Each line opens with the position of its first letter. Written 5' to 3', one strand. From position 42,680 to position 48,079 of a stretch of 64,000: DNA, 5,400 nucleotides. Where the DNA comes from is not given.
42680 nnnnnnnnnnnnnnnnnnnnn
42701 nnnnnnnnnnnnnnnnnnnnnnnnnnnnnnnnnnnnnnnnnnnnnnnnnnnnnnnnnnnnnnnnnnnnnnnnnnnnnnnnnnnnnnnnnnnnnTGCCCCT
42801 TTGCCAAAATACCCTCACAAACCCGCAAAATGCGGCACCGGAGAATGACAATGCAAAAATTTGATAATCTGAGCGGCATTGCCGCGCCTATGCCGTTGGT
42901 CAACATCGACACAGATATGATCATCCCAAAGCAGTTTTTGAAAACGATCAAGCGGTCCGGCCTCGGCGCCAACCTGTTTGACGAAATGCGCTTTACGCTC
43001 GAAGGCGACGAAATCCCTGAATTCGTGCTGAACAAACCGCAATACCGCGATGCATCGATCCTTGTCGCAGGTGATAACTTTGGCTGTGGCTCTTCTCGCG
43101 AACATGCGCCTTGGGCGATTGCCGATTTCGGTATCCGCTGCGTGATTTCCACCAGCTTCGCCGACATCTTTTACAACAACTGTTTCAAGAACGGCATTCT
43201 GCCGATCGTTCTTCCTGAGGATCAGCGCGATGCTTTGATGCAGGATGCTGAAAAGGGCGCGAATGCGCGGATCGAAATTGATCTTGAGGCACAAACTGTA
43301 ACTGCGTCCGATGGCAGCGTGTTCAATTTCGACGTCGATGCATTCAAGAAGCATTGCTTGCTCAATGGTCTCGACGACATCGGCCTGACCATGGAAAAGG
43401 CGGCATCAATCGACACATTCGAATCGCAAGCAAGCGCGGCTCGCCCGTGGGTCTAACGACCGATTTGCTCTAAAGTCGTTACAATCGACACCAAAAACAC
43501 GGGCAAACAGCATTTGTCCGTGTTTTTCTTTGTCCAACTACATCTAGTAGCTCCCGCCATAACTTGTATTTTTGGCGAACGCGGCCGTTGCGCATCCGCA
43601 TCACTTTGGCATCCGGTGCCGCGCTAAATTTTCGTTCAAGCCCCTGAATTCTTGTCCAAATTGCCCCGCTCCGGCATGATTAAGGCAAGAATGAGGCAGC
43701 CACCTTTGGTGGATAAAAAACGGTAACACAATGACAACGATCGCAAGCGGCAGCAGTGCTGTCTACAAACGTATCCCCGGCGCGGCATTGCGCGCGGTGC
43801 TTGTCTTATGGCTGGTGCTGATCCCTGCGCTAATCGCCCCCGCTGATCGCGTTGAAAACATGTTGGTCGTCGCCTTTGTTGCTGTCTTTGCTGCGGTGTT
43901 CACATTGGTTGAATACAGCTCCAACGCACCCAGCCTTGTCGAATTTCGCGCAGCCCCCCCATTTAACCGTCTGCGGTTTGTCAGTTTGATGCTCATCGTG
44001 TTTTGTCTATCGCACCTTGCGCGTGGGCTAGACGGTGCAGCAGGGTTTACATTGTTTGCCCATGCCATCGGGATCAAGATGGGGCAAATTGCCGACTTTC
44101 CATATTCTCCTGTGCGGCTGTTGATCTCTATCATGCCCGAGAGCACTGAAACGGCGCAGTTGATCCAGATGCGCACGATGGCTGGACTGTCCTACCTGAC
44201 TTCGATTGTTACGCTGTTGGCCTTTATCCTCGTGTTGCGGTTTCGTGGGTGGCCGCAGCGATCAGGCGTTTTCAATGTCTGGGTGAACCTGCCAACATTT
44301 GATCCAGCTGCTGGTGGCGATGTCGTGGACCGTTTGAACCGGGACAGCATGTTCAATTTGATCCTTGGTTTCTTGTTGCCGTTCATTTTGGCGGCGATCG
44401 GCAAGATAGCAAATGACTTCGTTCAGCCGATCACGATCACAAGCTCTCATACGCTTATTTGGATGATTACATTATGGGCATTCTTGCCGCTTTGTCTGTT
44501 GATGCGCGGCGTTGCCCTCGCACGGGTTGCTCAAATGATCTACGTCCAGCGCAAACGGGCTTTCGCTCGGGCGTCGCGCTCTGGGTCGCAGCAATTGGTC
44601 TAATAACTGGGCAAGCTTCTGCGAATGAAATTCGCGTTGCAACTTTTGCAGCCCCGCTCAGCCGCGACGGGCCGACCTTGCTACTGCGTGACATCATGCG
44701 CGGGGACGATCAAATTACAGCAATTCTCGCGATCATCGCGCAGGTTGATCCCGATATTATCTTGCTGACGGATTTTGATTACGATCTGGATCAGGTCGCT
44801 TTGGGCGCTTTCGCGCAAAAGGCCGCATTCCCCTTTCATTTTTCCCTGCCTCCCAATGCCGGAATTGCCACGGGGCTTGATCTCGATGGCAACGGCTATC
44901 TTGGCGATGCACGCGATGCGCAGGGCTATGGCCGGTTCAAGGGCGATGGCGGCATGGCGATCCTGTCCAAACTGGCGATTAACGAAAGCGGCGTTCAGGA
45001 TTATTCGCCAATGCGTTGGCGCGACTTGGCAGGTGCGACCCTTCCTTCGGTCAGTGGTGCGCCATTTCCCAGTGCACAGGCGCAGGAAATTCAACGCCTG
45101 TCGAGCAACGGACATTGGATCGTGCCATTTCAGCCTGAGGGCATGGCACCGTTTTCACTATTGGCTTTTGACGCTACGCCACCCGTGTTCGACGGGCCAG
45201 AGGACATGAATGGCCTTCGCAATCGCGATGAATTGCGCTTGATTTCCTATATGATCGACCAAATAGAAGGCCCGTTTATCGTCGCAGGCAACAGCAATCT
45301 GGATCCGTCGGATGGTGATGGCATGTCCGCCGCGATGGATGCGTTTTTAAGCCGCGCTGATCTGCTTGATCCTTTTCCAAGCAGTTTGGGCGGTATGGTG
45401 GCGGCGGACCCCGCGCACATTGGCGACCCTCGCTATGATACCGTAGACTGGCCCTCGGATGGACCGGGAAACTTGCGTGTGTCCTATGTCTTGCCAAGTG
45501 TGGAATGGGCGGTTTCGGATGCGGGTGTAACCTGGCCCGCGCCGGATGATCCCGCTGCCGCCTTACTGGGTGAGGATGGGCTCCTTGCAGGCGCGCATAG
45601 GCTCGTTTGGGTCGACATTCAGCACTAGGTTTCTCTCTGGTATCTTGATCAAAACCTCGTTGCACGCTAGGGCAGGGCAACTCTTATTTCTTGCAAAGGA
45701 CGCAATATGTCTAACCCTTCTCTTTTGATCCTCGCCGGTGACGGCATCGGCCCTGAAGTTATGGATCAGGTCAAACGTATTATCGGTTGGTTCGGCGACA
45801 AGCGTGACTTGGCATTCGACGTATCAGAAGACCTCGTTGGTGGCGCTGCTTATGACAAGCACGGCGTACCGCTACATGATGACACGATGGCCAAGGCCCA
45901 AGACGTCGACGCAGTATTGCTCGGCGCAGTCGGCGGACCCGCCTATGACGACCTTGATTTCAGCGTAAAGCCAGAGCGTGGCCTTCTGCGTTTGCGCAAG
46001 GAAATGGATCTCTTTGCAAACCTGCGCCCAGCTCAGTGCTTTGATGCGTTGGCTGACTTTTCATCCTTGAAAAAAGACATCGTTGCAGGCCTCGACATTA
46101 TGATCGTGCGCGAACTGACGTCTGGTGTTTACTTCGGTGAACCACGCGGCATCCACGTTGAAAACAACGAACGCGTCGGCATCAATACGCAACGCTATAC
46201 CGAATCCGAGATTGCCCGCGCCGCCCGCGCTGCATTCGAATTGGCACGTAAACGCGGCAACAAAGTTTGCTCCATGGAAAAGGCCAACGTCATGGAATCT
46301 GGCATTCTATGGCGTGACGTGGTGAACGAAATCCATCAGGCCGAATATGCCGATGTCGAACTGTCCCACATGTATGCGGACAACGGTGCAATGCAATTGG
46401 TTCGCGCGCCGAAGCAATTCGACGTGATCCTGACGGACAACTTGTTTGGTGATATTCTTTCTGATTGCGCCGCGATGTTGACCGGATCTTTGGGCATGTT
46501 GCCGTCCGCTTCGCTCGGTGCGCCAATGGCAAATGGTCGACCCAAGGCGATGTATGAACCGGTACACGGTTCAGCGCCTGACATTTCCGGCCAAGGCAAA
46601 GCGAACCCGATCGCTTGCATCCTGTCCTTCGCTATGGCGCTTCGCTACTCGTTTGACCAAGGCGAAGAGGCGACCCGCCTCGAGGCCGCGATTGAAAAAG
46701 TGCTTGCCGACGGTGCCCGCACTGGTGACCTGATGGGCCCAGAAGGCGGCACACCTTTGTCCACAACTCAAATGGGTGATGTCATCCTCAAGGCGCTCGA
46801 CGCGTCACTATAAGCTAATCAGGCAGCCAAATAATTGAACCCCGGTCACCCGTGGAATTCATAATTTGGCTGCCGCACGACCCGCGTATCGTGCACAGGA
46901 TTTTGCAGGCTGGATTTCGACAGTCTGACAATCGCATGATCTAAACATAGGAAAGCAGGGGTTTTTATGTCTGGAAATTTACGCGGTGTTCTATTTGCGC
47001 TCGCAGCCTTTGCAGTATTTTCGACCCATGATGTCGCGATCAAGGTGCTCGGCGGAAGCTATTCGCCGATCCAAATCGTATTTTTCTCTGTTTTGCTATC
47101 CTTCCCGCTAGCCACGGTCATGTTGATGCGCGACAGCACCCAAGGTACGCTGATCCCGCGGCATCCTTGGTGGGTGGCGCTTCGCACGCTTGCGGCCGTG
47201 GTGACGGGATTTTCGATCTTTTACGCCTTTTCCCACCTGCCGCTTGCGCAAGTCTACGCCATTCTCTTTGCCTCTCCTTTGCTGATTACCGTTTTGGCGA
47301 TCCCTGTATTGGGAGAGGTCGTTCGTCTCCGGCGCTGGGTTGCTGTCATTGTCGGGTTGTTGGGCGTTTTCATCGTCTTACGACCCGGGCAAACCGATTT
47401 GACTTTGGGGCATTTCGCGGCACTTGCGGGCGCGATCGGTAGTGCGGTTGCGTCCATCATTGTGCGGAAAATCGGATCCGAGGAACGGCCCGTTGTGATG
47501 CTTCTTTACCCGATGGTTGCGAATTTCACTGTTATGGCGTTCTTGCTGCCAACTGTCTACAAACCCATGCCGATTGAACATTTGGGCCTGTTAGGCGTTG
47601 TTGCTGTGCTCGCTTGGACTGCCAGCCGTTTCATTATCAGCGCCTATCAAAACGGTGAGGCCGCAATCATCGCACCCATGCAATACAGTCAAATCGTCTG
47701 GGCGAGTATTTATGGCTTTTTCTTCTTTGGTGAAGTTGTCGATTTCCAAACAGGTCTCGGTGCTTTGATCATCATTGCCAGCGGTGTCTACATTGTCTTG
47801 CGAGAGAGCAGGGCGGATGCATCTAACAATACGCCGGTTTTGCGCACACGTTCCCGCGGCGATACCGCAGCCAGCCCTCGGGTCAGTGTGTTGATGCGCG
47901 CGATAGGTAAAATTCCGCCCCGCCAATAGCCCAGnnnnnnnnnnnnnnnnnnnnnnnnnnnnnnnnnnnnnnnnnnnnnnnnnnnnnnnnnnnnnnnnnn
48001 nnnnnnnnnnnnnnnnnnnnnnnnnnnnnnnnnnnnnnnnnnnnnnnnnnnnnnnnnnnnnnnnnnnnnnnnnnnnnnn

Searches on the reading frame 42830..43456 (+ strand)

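Call 55: search_protein_families(library=pfam, proteins=[window:42830-43456:+], max_evalue=0.00001)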
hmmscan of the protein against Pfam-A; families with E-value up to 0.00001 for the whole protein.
window:42830-43456:+ (208 aa): 1 family
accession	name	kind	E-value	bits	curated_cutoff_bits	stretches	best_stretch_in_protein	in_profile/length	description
PF00694.25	Aconitase_C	-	1.1e-38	133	22.8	1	8-130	1-130/131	Aconitase C-terminal domain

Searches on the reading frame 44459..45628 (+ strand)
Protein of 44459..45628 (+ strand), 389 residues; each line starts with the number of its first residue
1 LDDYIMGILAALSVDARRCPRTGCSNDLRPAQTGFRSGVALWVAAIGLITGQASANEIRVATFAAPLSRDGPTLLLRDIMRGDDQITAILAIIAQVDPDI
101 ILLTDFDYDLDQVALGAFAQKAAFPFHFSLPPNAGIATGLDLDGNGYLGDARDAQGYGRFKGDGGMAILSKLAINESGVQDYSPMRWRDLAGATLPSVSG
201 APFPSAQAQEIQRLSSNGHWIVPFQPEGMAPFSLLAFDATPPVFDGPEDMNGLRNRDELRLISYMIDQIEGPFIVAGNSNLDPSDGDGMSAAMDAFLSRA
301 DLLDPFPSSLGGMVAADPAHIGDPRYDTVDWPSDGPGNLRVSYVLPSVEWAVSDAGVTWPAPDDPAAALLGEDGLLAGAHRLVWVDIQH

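Call 55: search_protein_families(library=pfam, proteins=[window:44459-45628:+], max_evalue=0.00001)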
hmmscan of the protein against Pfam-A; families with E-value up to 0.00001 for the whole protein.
window:44459-45628:+ (389 aa): 1 family
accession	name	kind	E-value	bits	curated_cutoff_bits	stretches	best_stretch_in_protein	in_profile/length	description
PF03372.29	Exo_endo_phos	-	2.7e-20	73.5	24.5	1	81-363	14-219/225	Endonuclease/Exonuclease/phosphatase family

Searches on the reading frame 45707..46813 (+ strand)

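Call 55: search_protein_families(library=pfam, proteins=[window:45707-46813:+], max_evalue=0.00001)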
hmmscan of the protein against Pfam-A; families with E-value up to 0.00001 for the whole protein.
window:45707-46813:+ (368 aa): 1 family
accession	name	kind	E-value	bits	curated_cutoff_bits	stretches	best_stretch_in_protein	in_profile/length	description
PF00180.25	Iso_dh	-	1.4e-131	439.4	27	1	7-360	3-348/348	Isocitrate/isopropylmalate dehydrogenase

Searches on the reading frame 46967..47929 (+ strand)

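Call 55: search_protein_families(library=pfam, proteins=[window:46967-47929:+], max_evalue=0.00001)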
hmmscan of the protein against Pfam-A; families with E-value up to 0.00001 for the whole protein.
window:46967-47929:+ (320 aa): 1 family
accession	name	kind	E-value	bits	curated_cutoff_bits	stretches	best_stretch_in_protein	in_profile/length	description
PF00892.27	EamA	-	1.6e-22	80.7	28.2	2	6-138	2-134/135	EamA-like transporter family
